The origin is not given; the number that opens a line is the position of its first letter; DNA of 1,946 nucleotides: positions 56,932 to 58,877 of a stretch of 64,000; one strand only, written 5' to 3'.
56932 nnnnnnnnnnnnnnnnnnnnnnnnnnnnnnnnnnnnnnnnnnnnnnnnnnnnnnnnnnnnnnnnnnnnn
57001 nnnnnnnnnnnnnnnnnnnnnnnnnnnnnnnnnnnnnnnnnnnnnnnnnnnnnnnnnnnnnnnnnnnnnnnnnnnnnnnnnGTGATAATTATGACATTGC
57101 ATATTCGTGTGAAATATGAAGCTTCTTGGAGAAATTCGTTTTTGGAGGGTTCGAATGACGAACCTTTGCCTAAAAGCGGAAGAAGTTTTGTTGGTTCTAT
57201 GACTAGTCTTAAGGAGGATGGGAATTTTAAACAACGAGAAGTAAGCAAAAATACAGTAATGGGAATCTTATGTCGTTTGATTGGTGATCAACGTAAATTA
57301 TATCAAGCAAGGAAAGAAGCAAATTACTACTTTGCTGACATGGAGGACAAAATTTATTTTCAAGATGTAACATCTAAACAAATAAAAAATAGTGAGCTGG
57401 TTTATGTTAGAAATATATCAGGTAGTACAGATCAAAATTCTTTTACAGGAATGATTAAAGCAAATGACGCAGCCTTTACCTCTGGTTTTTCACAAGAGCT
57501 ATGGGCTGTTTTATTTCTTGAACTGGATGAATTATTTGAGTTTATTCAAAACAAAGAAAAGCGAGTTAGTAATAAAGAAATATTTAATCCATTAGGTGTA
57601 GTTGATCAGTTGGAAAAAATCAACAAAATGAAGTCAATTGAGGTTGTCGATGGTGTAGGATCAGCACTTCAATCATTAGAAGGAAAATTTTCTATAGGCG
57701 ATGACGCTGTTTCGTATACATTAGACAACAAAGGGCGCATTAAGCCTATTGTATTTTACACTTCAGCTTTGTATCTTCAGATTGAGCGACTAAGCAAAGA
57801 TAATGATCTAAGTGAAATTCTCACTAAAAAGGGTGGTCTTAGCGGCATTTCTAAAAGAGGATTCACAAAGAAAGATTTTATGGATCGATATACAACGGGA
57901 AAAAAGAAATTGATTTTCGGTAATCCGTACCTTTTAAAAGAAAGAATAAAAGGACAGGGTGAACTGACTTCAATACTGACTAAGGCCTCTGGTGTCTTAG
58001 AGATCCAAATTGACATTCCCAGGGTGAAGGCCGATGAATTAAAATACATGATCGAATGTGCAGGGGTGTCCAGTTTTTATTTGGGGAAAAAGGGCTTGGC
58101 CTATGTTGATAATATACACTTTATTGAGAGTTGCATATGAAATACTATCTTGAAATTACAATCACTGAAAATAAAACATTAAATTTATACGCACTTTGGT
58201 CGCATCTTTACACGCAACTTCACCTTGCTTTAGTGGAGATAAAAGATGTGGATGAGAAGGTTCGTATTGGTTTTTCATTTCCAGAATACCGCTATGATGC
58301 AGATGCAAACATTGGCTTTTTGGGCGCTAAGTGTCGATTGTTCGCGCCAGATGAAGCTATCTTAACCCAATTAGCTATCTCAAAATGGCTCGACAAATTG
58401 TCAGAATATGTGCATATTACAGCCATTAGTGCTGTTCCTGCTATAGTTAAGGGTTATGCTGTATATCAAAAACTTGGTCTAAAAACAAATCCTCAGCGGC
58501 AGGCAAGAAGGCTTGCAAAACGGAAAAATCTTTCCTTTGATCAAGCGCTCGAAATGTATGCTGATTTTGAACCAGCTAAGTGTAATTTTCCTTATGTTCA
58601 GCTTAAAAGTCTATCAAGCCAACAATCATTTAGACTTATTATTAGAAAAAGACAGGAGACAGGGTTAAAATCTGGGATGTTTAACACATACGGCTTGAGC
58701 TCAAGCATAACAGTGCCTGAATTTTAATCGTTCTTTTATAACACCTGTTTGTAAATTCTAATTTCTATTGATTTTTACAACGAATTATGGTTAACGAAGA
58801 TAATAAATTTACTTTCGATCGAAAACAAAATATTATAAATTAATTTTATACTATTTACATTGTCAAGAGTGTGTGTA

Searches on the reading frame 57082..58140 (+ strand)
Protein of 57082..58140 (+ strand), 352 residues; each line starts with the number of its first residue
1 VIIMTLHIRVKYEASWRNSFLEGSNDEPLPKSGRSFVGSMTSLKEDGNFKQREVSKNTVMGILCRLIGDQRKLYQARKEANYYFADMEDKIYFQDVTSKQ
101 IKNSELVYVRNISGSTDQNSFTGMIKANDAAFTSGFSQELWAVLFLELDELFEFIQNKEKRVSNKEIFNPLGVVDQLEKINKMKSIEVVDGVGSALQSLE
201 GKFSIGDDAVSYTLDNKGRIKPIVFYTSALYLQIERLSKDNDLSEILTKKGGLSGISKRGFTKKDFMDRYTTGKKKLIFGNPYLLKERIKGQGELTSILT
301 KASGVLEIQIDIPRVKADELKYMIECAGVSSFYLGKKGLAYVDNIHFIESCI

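Call 6: search_protein_families(library=ncbifam, proteins=[window:57082-58140:+], max_evalue=0.01)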
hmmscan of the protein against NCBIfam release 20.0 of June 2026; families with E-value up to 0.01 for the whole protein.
window:57082-58140:+ (352 aa): 0 families

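Call 7: search_protein_families(library=pfam, proteins=[window:57082-58140:+], max_evalue=0.01)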
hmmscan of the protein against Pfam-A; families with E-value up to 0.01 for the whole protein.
window:57082-58140:+ (352 aa): 1 family
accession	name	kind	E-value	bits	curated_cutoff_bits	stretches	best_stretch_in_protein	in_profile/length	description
PF20158.4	Cas5fv_helical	-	7.4e-62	208.6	25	1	115-276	1-157/158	Cas5fv helical domain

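Call 70: search_protein_families(library=pfam, proteins=[L022:9263-10912:+, L022:11060-13048:+, L022:17128-18648:+], max_evalue=0.01)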
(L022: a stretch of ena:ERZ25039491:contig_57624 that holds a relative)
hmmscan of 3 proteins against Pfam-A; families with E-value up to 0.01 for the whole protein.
L022:9263-10912:+ (549 aa): 1 family
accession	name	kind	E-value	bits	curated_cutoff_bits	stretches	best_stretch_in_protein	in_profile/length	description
PF23768.1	DUF7167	-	0.007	16.9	24.4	0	274-297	30-57/60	Domain of unknown function (DUF7167)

L022:11060-13048:+ (662 aa): 0 families

L022:17128-18648:+ (506 aa): 1 family
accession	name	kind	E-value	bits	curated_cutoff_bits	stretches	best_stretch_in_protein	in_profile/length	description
PF13489.12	Methyltransf_23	-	0.00065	19.9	27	0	31-79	12-58/164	Methyltransferase domain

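Call 71: search_protein_families(library=padloc, proteins=[L022:9263-10912:+, window:57091-58140:+], max_evalue=0.001)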
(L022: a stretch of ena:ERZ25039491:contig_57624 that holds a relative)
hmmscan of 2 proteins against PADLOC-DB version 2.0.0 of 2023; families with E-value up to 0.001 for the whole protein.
L022:9263-10912:+ (549 aa): 0 families

window:57091-58140:+ (349 aa): 2 families
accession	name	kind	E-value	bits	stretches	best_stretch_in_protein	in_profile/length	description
PDLC02041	Cas5fv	-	3.6e-142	471.8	1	4-343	2-327/328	-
PDLC01392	Cas5f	-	7e-76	252.8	1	79-343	3-213/214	CAS-I-F; effector_G5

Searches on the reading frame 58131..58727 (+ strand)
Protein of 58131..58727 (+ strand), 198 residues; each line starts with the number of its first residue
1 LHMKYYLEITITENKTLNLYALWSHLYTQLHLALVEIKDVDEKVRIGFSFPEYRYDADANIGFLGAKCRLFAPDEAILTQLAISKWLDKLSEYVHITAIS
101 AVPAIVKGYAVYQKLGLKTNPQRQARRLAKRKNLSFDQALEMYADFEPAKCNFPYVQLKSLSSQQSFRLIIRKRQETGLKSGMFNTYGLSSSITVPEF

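Call 6: search_protein_families(library=ncbifam, proteins=[window:58131-58727:+], max_evalue=0.01)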
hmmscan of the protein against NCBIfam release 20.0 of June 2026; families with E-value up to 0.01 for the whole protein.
window:58131-58727:+ (198 aa): 1 family
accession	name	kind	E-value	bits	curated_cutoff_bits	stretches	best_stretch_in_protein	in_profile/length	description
TIGR02563.1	cas_Csy4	equivalog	7.4e-40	136.9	36.25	1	5-198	1-184/184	type I-F CRISPR-associated endoribonuclease Cas6/Csy4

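Call 7: search_protein_families(library=pfam, proteins=[window:58131-58727:+], max_evalue=0.01)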
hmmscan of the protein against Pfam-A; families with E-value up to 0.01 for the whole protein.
window:58131-58727:+ (198 aa): 1 family
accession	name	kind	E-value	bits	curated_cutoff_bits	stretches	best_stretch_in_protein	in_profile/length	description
PF09618.15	Cas_Csy4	-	4.7e-51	173.9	25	1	6-198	1-181/181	CRISPR-associated protein (Cas_Csy4)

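Call 8: find_encoding_contigs(protein=window:58137-58727:+, flank=10000, max_places=10)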
Protein window:58137-58727:+ (196 aa): 1 contig read that carries it; 1 place shown.
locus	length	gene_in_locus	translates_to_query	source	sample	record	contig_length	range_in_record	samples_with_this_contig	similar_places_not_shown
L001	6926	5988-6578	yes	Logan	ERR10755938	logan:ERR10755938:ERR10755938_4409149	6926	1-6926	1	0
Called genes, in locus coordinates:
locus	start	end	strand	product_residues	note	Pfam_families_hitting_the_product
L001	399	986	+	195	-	PF18734:HEPN_AbiU2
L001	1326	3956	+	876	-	PF18019:Cas3_HD (weak), PF04851:ResIII, PF22590:Cas3-like_C_2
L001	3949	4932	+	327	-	PF28157:Cas7fv-like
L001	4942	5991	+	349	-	PF20158:Cas5fv_helical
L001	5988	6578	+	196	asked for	PF09618:Cas_Csy4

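Call 10: find_related_loci(query=window:58137-58727:+, collection=genome_contigs, flank=10000)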
Query window:58137-58727:+ (196 aa) in genome_contigs; peptide patterns used: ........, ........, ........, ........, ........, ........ (x = any residue, [..] = any of these).
264 stretches matched a pattern; 9 encode a relative of the query (tblastn E <= 1e-3); 9 distinct loci.
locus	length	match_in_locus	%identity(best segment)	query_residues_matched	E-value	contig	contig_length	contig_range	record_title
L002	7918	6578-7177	50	1-196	9e-62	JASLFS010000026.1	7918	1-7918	MAG: Vitreoscilla sp. isolate SHSU.bins.358 k141_1883588, whole genome shotgun sequence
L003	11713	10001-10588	47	1-196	1e-58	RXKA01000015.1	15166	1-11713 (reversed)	MAG: Proteobacteria bacterium isolate AWTP1-29 sample_9_scaffold_308, whole genome shotgun sequence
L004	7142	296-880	48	1-195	2e-58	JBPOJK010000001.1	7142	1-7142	MAG: Pseudomonadota bacterium isolate MAG_2224 c_000000614968, whole genome shotgun sequence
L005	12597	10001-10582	46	1-196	4e-52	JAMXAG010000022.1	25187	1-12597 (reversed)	MAG: Nitrosomonas sp. isolate NEU_AOB_4 opera_contig_113, whole genome shotgun sequence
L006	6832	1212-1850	44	1-196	5e-52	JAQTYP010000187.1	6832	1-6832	MAG: Methylomonas sp. isolate STC_4 NODE_29681_length_6832_cov_2.194631_Sandtown_C, whole genome shotgun sequence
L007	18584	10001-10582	44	1-196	5e-51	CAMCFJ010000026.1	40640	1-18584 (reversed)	MAG: Candidatus Nitrotoga sp. CP45 isolate MiH-22jul19-114 genome assembly, contig: MiH-22jul19-C1570, whole genome shot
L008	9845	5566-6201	43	1-196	2e-50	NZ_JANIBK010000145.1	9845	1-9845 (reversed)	Methylomonas rivi strain WSC-6 WSC6.00145, whole genome shotgun sequence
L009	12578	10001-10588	43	1-196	4e-40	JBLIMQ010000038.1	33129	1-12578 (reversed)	MAG: Flavobacteriales bacterium isolate 3300053785_72 Ga0535658_0002231, whole genome shotgun sequence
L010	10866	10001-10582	46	1-196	2e-51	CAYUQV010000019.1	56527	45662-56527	MAG TPA_asm: uncultured Methylocucumis sp. isolate SRP272421_co2_532 genome assembly, contig: NODE_862_length_56527_cov_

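Call 32: find_related_loci(query=window:58137-58727:+, collection=metagenome_contigs, flank=10000)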
Query window:58137-58727:+ (196 aa) in metagenome_contigs; peptide patterns used: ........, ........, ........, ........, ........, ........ (x = any residue, [..] = any of these).
209 stretches matched a pattern; 9 encode a relative of the query (tblastn E <= 1e-3); 9 distinct loci.
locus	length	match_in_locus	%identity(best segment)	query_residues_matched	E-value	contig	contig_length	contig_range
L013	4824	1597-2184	65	1-196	5e-86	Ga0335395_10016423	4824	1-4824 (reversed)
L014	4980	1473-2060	65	1-196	5e-86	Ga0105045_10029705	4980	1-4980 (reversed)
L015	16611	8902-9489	62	1-196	1e-81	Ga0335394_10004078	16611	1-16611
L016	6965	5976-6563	58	1-196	3e-77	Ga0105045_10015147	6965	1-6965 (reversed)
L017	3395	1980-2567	50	1-196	1e-60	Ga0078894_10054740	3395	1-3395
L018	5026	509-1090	47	1-196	5e-54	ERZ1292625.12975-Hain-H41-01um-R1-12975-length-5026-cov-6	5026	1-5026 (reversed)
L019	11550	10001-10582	47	1-196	5e-54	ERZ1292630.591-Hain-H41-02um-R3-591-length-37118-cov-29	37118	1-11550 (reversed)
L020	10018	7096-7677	46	1-196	1e-52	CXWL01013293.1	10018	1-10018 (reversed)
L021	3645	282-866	45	1-196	6e-50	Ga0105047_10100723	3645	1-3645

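Call 38: list_cluster_members(proteins=[P0001, window:58137-58727:+, window:57091-58140:+])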
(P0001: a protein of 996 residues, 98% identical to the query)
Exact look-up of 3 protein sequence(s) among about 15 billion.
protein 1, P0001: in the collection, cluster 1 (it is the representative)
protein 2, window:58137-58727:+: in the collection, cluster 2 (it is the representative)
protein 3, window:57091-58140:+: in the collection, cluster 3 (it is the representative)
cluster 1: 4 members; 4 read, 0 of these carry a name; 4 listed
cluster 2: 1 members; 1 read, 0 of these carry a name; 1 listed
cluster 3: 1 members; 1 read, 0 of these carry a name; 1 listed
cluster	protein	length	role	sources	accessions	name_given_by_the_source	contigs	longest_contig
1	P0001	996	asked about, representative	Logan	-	-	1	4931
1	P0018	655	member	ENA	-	-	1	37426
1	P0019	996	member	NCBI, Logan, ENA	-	-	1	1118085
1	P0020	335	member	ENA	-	-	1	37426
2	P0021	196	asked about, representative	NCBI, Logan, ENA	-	-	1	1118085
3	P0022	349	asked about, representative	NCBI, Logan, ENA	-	-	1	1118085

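Call 55: search_protein_families(library=ncbifam, proteins=[L015:2995-3954:+, L015:3954-6875:+, L016:59-1012:+], max_evalue=0.001)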
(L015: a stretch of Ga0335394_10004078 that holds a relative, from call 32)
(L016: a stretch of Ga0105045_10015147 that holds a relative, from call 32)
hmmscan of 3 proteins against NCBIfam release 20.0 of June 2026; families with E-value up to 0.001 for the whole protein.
L015:2995-3954:+ (319 aa): 4 families
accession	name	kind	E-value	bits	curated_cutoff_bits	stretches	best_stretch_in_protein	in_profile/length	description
TIGR03637.1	cas1_YPEST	exception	2.8e-138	460.5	150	1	10-309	1-306/307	type I-F CRISPR-associated endonuclease Cas1f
TIGR00287.1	cas1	equivalog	6.7e-57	193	71.7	1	17-286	1-266/327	CRISPR-associated endonuclease Cas1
TIGR03638.1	cas1_ECOLI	exception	3.6e-30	105.1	215.6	2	170-307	123-266/269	type I-E CRISPR-associated endonuclease Cas1e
TIGR03641.1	cas1_HMARI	exception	2.3e-11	43.6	304.1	1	17-286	2-258/324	type I-B CRISPR-associated endonuclease Cas1b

L015:3954-6875:+ (973 aa): 7 families
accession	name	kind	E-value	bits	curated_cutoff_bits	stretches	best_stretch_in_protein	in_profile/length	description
TIGR02562.1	cas3_yersinia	equivalog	6.3e-43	146.8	565.95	1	1-104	1-104/1110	type I-F CRISPR-associated helicase Cas3f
TIGR01587.1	cas3_core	equivalog_domain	1.2e-30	106.9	102.45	1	421-734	3-339/358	CRISPR-associated helicase Cas3'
TIGR02621.3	cas3_GSU0051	exception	3.1e-20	72.6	400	2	621-721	271-376/854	type I-G CRISPR-associated helicase/endonuclease Cas3g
TIGR01596.1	cas3_HD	equivalog_domain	2.9e-18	66.6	43.45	1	119-352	1-177/178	CRISPR-associated endonuclease Cas3''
NF007248.0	PRK09694.1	equivalog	1.6e-17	62.8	569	1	626-786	565-731/878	CRISPR-associated helicase/endonuclease Cas3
TIGR03158.1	cas3_cyano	exception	7.6e-05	22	69.1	0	529-715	148-356/357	type I-D CRISPR-associated helicase Cas3'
NF004065.0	PRK05580.1-1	equivalog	0.00054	18.3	858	0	321-453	120-254/731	primosomal protein N'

L016:59-1012:+ (317 aa): 4 families
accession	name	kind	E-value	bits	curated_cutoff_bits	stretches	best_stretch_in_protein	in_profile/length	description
TIGR03637.1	cas1_YPEST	exception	4.1e-139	463.2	150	1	10-309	1-306/307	type I-F CRISPR-associated endonuclease Cas1f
TIGR00287.1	cas1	equivalog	6.4e-59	199.6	71.7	1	17-286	1-266/327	CRISPR-associated endonuclease Cas1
TIGR03638.1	cas1_ECOLI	exception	1.1e-33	116.6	215.6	2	12-134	7-119/269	type I-E CRISPR-associated endonuclease Cas1e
TIGR03641.1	cas1_HMARI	exception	2.1e-14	53.6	304.1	1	17-286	2-258/324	type I-B CRISPR-associated endonuclease Cas1b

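Call 70: search_protein_families(library=pfam, proteins=[L022:9263-10912:+, L022:11060-13048:+, L022:17128-18648:+], max_evalue=0.01)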
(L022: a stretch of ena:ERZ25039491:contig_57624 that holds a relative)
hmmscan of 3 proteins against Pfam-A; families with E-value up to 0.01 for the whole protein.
L022:9263-10912:+ (549 aa): 1 family
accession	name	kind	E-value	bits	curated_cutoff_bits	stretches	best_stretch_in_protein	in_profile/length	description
PF23768.1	DUF7167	-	0.007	16.9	24.4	0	274-297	30-57/60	Domain of unknown function (DUF7167)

L022:11060-13048:+ (662 aa): 0 families

L022:17128-18648:+ (506 aa): 1 family
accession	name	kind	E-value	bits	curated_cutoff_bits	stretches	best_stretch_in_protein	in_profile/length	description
PF13489.12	Methyltransf_23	-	0.00065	19.9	27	0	31-79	12-58/164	Methyltransferase domain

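Call 71: search_protein_families(library=padloc, proteins=[L022:9263-10912:+, window:58137-58727:+], max_evalue=0.001)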
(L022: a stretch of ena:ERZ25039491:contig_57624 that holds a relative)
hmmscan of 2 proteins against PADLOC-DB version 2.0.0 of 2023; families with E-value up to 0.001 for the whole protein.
L022:9263-10912:+ (549 aa): 0 families

window:58137-58727:+ (196 aa): 5 families
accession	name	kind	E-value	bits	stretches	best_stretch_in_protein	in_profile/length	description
PDLC01631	Cas6f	-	4.3e-57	191.4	1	4-196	1-180/180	"CAS-I,CAS-II,CAS-III,CAS-IV,CAS-V,CAS-VI; crRNAmaturation"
PDLC01352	Cas6f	-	6e-50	168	1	1-196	1-183/183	"CAS-I,CAS-II,CAS-III,CAS-IV,CAS-V,CAS-VI; crRNAmaturation"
PDLC01287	Cas6f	-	2.1e-44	150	1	1-196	1-182/182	"CAS-I,CAS-II,CAS-III,CAS-IV,CAS-V,CAS-VI; crRNAmaturation"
PDLC00955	Cas6f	-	1.9e-40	137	1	3-196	1-184/184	"CRISPR-associated endoribonuclease Cas6/Csy4, subtype I-F/YPEST"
PDLC01714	typeIV_Cas6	-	1.3e-11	42.9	1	3-195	5-186/192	Cas6_3_IVA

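Call 86: find_related_loci(query=window:58137-58727:+, collection=viral_contigs, flank=6000)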
Query window:58137-58727:+ (196 aa) in viral_contigs; peptide patterns used: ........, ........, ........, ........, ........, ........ (x = any residue, [..] = any of these).
11 stretches matched a pattern, but none encodes a relative of the query by tblastn (E <= 1e-3).
